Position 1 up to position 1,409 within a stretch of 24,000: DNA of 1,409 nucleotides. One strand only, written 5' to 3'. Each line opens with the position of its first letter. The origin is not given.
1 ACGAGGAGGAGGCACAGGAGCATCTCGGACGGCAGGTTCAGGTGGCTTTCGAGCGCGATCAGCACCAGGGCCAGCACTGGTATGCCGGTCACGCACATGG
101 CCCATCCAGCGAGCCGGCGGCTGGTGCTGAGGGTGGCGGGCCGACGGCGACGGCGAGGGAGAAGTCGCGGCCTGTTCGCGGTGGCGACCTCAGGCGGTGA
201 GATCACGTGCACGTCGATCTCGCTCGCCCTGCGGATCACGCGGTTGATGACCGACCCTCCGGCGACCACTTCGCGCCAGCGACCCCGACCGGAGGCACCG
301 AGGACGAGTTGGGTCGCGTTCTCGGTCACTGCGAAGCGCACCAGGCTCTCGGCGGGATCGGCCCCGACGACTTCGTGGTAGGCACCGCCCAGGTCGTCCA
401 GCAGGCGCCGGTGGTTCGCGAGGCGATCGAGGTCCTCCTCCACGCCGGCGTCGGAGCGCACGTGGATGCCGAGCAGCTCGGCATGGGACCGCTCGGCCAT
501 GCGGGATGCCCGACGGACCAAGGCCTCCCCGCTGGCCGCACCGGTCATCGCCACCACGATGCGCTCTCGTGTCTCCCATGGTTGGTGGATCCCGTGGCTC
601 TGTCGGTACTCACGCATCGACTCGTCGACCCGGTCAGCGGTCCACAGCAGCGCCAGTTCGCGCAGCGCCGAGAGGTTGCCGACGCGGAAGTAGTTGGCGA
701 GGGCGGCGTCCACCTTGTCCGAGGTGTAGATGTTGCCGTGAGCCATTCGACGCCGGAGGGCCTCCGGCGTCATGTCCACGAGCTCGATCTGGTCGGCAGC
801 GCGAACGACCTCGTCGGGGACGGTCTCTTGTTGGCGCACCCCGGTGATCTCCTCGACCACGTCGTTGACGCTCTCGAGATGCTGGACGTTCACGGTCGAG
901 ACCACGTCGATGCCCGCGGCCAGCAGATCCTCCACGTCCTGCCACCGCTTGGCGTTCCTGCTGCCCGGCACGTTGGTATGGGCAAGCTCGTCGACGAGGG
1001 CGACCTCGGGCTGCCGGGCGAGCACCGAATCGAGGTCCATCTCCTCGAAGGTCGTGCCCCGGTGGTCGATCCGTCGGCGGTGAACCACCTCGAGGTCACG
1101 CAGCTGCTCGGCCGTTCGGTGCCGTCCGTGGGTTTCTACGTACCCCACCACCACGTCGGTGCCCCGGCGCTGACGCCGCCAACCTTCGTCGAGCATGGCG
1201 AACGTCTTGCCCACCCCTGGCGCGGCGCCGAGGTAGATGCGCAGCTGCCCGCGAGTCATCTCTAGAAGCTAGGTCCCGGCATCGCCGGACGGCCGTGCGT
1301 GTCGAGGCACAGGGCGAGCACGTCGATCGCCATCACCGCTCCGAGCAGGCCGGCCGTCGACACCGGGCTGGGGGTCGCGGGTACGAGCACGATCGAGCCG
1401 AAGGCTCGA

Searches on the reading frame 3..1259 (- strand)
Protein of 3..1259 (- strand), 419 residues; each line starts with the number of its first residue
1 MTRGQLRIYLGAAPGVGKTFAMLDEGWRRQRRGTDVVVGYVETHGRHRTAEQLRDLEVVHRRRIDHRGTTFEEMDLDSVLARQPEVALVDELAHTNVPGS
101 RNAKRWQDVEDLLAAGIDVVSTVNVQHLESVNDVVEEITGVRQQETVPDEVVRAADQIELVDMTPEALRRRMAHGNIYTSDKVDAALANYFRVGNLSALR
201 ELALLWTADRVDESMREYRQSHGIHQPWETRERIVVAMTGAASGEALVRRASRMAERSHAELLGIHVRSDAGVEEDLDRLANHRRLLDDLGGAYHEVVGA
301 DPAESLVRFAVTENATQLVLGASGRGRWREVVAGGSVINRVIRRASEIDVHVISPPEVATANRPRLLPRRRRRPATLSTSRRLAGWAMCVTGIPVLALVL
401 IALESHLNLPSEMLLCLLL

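Call 60: search_protein_families(library=pfam, proteins=[window:3-1259:-])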
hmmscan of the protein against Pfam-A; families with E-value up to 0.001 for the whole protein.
window:3-1259:- (419 aa): 2 families
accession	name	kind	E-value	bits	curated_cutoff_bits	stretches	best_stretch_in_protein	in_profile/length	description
PF02702.23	KdpD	-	9.5e-99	329.5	26.1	1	3-211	2-210/210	Osmosensitive K+ channel His kinase sensor domain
PF00582.32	Usp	-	4e-12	47.3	24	1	232-352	3-139/141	Universal stress protein family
